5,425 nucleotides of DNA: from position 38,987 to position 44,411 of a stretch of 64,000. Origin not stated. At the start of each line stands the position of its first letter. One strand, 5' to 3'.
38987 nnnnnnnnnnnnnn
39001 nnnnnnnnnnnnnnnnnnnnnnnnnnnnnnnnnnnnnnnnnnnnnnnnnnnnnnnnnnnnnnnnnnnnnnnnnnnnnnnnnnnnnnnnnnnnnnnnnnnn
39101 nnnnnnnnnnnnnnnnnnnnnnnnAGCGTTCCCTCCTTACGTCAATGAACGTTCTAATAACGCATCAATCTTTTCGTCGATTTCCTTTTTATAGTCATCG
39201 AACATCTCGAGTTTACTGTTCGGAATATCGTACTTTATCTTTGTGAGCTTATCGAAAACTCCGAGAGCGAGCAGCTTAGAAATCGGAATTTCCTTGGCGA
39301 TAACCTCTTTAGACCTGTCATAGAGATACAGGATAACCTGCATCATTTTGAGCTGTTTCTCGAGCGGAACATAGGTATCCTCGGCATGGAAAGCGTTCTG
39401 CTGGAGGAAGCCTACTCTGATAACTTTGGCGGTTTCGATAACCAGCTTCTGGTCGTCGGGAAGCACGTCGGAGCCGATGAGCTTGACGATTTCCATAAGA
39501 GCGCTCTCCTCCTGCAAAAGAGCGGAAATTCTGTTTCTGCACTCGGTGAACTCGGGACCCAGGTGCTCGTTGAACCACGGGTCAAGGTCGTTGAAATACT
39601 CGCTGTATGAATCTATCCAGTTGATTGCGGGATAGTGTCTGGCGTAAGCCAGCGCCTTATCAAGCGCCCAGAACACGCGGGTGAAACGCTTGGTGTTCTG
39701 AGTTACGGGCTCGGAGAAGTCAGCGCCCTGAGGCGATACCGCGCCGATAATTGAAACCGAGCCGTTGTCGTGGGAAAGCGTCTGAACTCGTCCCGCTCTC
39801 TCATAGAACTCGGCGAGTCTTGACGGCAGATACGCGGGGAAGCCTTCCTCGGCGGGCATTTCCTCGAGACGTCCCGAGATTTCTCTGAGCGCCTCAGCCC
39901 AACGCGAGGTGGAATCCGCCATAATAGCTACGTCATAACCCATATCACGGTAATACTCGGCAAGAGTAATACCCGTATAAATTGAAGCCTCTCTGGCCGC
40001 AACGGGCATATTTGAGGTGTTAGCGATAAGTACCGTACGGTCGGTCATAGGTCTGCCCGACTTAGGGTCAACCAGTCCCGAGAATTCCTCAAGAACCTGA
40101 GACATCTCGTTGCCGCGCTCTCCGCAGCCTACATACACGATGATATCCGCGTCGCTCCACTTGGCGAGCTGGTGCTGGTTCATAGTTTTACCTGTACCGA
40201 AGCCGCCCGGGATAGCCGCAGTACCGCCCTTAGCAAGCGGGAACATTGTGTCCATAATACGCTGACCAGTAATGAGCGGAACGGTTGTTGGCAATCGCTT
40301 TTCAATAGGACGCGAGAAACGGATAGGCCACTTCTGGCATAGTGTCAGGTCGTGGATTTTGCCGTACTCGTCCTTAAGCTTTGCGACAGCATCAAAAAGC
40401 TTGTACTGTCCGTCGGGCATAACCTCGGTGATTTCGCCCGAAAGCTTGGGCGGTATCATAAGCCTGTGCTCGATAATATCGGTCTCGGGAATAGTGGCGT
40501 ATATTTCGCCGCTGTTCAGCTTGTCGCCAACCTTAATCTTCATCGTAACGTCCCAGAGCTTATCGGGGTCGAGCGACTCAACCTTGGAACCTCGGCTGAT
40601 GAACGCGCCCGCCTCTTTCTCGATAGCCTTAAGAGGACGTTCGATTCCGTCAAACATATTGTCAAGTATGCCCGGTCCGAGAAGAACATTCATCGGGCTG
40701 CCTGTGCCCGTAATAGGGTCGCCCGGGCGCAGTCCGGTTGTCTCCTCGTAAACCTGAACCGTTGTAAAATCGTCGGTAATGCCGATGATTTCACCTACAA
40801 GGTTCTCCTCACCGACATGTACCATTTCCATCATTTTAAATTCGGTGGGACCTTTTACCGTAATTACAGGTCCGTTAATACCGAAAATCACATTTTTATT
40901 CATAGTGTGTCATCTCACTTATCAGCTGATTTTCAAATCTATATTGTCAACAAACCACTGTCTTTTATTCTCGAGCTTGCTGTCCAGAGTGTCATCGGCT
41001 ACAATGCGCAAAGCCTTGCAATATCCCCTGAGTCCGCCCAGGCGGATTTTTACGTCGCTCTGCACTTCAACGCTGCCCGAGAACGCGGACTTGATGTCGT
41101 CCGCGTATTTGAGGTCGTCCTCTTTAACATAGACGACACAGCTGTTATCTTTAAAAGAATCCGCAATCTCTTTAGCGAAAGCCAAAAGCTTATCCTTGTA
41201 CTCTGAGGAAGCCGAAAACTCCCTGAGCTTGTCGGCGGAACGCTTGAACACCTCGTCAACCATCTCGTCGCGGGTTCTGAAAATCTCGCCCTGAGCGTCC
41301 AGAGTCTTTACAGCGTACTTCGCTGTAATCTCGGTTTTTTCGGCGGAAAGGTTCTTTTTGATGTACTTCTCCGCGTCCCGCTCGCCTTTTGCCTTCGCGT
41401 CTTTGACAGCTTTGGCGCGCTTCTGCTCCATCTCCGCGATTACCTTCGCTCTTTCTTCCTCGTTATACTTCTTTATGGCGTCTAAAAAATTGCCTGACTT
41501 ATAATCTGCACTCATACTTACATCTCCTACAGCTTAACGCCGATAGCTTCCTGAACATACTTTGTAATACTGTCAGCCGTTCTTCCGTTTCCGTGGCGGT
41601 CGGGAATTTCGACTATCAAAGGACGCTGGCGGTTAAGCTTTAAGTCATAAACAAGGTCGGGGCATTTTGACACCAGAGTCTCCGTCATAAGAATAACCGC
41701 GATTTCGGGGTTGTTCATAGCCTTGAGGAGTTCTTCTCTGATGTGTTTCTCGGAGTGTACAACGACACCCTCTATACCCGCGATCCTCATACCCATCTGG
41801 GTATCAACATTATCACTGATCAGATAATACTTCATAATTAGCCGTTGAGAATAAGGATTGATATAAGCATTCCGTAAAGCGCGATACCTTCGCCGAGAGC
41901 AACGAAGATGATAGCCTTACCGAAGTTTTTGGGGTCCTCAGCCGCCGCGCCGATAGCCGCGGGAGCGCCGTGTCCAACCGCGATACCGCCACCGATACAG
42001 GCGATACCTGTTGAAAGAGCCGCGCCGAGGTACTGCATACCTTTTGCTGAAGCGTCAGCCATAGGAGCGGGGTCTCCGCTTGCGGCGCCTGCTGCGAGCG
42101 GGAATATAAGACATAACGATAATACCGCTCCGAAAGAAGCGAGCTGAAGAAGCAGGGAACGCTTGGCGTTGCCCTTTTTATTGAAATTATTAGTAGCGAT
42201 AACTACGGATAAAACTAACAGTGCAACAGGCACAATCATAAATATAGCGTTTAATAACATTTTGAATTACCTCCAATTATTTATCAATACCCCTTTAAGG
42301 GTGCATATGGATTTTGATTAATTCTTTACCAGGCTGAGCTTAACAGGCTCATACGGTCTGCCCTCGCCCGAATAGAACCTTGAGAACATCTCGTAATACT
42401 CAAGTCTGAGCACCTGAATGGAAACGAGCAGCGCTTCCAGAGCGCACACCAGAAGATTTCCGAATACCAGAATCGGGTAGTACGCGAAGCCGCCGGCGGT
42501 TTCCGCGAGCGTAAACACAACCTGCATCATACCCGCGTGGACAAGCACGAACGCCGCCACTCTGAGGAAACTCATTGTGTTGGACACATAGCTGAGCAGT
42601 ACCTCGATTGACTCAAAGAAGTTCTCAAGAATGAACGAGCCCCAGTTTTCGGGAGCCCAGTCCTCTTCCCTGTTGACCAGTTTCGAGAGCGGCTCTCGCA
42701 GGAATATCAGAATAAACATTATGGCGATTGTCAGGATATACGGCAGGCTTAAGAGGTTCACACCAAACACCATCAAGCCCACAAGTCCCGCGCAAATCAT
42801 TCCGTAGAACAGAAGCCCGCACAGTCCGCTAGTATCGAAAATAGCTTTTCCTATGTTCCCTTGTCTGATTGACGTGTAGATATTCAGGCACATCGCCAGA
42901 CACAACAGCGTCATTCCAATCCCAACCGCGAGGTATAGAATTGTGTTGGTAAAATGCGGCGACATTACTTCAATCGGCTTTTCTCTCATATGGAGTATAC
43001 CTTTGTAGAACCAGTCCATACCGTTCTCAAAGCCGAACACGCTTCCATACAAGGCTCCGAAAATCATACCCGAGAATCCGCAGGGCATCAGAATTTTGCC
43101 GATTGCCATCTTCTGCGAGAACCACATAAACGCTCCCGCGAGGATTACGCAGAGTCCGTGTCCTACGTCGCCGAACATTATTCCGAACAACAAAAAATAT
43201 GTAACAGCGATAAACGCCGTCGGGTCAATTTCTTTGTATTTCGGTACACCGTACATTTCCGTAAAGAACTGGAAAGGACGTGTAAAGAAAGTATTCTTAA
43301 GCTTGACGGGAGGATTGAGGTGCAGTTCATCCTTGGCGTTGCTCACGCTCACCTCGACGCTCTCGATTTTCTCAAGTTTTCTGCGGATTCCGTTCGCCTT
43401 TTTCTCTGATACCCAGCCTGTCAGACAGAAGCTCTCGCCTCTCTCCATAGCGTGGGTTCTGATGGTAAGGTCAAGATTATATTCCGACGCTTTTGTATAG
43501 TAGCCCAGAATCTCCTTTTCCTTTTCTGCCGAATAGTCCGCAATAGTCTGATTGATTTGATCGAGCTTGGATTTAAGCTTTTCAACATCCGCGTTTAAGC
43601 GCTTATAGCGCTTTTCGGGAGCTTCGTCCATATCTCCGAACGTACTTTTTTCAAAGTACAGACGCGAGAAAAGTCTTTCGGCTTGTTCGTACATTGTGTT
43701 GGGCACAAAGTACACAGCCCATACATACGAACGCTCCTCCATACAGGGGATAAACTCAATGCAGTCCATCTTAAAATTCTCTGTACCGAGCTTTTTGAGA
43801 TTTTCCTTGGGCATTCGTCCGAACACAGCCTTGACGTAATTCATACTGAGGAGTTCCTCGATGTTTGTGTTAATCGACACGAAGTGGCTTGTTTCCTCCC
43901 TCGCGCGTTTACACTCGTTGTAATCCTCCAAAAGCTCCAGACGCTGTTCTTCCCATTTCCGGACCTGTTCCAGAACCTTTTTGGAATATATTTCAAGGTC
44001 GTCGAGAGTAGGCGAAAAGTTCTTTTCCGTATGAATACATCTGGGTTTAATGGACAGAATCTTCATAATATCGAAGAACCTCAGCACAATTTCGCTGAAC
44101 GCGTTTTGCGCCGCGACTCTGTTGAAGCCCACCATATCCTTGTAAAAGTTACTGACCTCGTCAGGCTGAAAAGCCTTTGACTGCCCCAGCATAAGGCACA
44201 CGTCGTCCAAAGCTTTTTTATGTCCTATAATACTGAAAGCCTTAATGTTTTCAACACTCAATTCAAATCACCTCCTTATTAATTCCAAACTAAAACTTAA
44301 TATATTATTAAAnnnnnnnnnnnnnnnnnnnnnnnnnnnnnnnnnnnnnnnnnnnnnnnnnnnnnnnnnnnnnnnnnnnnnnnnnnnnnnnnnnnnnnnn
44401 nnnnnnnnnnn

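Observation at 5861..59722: Shared ~95-aa Lys-rich C-terminal module on four unrelated secreted proteins: candidate dockerin-independent surface-anchoring signal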

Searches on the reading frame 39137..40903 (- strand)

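Call 44: search_protein_families(library=pfam, proteins=[window:39137-40903:-], max_evalue=0.001)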
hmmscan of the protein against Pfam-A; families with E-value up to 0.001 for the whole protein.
window:39137-40903:- (588 aa): 4 families
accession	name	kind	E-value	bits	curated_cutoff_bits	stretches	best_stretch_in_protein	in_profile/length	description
PF00006.31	ATP-synt_ab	-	8.7e-74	248.2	29.5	1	213-434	1-213/213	ATP synthase alpha/beta family, nucleotide-binding domain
PF16886.11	ATP-synt_ab_Xtn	-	7.4e-29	99.8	25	1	108-195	1-88/88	ATPsynthase alpha/beta subunit barrel-sandwich domain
PF22919.1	ATP-synt_VA_C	-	1.2e-25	89.9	24.7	1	442-543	2-99/101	C-terminal domain of V and A type ATP synthase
PF02874.29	ATP-synt_ab_N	-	4.2e-12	46.8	20.9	1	6-68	1-69/69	ATP synthase alpha/beta family, beta-barrel domain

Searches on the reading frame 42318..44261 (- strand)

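Call 44: search_protein_families(library=pfam, proteins=[window:42318-44261:-], max_evalue=0.001)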
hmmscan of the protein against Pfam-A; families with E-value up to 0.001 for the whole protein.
window:42318-44261:- (647 aa): 1 family
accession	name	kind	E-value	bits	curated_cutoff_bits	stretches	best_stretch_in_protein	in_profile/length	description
PF01496.24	V_ATPase_I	-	8.9e-38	130.2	30.7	2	180-385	209-419/815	V-type ATPase 116kDa subunit family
